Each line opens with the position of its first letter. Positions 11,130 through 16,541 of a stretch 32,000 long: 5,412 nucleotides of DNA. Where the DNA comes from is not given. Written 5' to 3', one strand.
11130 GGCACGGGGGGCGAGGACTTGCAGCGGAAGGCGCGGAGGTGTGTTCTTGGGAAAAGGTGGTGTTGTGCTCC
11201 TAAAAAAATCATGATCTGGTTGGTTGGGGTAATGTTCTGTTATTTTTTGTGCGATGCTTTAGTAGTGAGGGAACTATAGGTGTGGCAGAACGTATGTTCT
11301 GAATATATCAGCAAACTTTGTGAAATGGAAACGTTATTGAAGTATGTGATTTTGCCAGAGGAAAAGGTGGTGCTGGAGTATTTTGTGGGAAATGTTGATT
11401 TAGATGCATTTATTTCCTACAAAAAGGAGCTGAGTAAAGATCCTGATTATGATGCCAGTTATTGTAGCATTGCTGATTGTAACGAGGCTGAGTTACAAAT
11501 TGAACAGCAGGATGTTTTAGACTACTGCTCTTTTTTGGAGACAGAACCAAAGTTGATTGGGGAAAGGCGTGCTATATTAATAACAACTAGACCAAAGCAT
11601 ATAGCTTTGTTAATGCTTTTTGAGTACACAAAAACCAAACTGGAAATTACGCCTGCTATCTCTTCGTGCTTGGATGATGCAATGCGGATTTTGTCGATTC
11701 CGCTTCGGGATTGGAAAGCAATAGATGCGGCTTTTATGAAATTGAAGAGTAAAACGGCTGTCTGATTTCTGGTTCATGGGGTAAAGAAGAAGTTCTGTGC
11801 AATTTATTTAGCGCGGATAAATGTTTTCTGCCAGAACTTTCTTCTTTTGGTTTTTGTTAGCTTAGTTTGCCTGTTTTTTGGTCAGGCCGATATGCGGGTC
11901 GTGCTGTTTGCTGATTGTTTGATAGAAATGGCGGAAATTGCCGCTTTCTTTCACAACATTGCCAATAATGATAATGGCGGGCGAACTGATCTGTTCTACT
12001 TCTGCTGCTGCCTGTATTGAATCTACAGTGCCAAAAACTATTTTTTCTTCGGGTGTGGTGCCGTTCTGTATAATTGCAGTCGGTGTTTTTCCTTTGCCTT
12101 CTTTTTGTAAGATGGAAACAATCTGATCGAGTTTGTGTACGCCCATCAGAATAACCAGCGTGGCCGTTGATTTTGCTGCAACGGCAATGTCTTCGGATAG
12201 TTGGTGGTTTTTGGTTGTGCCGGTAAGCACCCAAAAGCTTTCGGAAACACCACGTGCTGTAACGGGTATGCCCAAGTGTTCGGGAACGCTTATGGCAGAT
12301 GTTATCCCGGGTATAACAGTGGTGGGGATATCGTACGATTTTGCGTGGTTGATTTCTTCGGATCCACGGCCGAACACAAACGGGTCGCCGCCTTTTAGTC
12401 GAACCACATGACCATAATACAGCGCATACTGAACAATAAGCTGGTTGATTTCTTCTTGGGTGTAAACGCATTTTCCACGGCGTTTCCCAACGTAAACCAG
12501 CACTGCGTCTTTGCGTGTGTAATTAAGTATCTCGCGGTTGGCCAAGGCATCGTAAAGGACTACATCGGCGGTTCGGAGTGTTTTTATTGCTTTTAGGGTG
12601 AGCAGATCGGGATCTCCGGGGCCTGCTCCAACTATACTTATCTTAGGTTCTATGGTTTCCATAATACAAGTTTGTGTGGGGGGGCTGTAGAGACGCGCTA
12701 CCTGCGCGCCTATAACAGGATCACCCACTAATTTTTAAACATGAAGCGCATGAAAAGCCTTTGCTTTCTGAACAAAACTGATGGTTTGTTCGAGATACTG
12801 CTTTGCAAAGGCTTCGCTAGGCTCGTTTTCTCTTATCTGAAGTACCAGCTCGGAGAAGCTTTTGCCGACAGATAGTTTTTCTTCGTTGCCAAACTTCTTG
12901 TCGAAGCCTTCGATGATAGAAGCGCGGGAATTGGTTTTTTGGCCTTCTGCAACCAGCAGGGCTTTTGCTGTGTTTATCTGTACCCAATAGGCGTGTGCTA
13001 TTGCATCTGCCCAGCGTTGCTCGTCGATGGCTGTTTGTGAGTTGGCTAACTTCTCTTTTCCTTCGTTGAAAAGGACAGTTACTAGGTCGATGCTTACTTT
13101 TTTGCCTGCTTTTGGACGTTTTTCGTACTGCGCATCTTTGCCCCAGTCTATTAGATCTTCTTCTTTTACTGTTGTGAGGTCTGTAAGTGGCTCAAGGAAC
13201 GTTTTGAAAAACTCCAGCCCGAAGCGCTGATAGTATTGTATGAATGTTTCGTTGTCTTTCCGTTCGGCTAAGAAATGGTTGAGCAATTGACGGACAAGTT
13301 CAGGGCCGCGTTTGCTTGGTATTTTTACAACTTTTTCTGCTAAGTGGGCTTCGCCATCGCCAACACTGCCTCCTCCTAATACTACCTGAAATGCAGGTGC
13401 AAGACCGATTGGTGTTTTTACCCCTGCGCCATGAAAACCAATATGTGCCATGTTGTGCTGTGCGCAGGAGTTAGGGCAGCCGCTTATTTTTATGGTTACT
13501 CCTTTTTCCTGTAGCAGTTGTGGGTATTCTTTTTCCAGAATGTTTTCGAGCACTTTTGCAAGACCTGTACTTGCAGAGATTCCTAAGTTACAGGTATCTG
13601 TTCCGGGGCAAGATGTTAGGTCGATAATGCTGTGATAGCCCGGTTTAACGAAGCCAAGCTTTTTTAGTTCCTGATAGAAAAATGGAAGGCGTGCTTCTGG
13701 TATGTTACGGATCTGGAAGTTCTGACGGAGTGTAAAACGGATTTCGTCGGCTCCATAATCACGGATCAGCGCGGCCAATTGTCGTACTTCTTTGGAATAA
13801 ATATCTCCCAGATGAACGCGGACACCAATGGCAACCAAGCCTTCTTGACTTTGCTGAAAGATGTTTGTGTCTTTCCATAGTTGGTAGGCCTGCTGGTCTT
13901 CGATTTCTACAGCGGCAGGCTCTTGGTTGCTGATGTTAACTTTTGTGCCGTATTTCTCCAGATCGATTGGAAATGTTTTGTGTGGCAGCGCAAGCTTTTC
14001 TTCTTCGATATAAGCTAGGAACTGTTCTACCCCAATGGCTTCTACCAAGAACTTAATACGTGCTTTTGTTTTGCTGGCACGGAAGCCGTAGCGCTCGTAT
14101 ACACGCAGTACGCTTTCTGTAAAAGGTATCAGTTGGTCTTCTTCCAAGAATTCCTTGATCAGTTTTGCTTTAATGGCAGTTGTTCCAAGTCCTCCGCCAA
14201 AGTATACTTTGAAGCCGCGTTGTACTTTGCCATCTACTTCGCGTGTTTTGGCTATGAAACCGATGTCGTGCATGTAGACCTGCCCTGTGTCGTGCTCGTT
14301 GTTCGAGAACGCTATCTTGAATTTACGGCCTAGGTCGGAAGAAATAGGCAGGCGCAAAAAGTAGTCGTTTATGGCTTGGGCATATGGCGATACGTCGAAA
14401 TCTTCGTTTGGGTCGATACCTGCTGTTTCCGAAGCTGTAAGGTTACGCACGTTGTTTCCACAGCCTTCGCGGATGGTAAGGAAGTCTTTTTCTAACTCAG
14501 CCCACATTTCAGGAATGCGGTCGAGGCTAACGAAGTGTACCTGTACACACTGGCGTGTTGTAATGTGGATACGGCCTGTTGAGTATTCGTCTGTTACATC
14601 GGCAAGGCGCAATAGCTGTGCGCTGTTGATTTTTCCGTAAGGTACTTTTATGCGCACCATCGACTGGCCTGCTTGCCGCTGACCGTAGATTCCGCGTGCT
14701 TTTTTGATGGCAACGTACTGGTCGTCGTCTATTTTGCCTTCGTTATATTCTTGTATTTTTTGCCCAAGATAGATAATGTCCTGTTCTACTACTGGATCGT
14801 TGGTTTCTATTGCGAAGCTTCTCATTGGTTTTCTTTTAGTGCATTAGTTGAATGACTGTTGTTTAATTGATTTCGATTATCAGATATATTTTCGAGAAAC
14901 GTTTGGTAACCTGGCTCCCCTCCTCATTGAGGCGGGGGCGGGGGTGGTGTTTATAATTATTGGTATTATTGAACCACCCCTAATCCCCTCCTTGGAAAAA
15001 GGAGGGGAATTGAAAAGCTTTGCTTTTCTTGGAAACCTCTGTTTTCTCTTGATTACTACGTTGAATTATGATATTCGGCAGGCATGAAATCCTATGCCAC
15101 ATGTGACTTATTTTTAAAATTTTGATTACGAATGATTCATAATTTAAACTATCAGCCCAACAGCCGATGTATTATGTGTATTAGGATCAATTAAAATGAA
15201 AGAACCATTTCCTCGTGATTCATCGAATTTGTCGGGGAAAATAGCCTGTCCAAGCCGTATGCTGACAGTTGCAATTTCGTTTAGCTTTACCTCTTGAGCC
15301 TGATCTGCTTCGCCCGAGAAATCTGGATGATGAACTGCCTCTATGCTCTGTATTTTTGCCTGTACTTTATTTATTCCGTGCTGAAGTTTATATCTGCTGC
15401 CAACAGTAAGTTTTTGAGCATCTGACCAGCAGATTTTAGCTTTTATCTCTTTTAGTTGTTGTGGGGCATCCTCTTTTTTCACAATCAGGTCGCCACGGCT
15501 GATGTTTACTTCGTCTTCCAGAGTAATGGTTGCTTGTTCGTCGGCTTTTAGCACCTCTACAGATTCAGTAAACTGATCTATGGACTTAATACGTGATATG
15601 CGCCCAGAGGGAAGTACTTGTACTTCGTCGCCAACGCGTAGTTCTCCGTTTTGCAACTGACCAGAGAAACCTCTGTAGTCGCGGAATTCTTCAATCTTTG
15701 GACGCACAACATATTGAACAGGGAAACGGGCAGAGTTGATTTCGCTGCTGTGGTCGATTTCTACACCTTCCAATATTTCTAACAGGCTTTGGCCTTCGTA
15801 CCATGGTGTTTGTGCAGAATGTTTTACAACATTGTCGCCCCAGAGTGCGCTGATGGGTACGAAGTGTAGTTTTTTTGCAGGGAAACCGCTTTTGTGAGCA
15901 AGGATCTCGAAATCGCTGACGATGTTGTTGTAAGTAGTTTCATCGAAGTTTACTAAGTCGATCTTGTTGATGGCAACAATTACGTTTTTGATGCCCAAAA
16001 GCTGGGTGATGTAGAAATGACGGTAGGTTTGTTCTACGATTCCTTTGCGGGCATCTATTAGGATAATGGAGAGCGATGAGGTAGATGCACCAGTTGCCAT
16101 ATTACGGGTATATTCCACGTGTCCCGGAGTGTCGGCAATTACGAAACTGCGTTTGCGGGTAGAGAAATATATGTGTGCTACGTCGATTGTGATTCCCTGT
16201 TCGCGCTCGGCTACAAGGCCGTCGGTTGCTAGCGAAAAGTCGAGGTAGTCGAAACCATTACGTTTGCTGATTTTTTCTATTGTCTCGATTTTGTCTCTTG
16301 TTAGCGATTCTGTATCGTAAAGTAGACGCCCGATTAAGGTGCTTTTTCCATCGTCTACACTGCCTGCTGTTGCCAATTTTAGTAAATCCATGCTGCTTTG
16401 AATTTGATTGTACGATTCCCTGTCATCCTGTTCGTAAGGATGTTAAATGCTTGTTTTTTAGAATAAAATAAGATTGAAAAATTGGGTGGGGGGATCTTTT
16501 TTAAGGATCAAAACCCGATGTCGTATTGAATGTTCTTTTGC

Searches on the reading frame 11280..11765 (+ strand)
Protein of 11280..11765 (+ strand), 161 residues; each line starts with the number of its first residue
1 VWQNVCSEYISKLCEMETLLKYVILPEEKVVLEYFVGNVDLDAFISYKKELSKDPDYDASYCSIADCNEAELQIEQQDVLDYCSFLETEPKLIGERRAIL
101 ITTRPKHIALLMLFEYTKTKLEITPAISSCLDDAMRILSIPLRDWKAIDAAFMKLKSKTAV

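Call 20: search_protein_families(library=pfam, proteins=[window:11280-11765:+])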
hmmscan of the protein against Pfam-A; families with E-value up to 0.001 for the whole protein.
window:11280-11765:+ (161 aa): 0 families

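Call 25: find_encoding_contigs(protein=window:11280-11765:+, flank=3000, max_places=10)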
Protein window:11280-11765:+ (161 aa): no gene with exactly this product is on record in the collection.

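Call 68: search_protein_families(library=padloc, proteins=[window:11280-11765:+], max_evalue=0.001)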
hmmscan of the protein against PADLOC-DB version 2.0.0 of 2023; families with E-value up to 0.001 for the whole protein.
window:11280-11765:+ (161 aa): 0 families

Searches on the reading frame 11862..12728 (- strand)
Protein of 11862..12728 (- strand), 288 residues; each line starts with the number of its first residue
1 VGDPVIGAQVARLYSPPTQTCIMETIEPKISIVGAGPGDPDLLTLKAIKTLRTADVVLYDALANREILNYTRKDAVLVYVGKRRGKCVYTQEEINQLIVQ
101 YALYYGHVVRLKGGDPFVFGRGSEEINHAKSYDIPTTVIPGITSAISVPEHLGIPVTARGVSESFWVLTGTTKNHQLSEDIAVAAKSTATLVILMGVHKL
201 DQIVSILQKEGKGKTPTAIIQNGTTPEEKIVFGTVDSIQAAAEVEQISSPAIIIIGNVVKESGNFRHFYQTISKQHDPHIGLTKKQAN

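Call 20: search_protein_families(library=pfam, proteins=[window:11862-12728:-])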
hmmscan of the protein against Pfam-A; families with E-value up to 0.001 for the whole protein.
window:11862-12728:- (288 aa): 1 family
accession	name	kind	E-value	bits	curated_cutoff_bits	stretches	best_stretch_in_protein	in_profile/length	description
PF00590.25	TP_methylase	-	1.2e-50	172.8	27.8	1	29-238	1-211/212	Tetrapyrrole (Corrin/Porphyrin) Methylases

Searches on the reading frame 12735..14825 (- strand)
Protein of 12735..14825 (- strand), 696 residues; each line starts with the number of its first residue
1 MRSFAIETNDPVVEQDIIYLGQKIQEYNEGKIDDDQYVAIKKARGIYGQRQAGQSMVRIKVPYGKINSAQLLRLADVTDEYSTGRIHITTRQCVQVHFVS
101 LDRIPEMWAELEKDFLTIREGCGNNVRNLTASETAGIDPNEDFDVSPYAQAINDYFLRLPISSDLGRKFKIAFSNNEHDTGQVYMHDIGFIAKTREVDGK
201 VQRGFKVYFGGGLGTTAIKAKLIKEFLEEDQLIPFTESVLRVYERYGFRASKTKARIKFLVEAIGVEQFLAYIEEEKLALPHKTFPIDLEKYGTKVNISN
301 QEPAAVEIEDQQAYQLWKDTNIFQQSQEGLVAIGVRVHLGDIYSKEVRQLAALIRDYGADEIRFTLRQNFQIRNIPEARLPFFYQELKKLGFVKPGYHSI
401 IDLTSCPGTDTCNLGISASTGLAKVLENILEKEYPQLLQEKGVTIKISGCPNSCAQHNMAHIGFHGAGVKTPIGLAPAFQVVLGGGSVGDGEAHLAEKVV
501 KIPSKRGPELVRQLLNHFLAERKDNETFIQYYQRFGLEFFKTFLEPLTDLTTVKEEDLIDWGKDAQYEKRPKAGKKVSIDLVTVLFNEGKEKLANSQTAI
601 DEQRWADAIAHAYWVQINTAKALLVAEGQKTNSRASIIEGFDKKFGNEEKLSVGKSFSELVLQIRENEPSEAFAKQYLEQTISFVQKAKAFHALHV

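Call 20: search_protein_families(library=pfam, proteins=[window:12735-14825:-])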
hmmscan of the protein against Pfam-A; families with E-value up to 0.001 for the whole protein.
window:12735-14825:- (696 aa): 2 families
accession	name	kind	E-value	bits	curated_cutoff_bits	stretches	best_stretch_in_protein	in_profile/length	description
PF01077.27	NIR_SIR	-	6.1e-49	165.9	27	2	122-276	1-153/158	Nitrite and sulphite reductase 4Fe-4S domain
PF03460.22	NIR_SIR_ferr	-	6.6e-40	135.1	24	2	47-113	1-68/69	Nitrite/Sulfite reductase ferredoxin-like half domain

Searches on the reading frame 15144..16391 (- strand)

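Call 20: search_protein_families(library=pfam, proteins=[window:15144-16391:-])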
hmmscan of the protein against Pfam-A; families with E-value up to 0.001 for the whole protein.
window:15144-16391:- (415 aa): 4 families
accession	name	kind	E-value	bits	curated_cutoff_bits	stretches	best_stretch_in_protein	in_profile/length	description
PF00009.33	GTP_EFTU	-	1.2e-42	146.1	26.5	1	4-189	4-176/188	Elongation factor Tu GTP binding domain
PF22594.2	GTP-eEF1A_C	-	4.1e-18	66.1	27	1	316-414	2-100/101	GTP-eEF1A C-terminal domain-like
PF01926.29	MMR_HSR1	-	7.1e-06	26.6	21.9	0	61-143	26-113/113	50S ribosome-binding GTPase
PF03144.31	GTP_EFTU_D2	-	0.00012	22.8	30.3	1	246-303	8-72/73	Elongation factor Tu domain 2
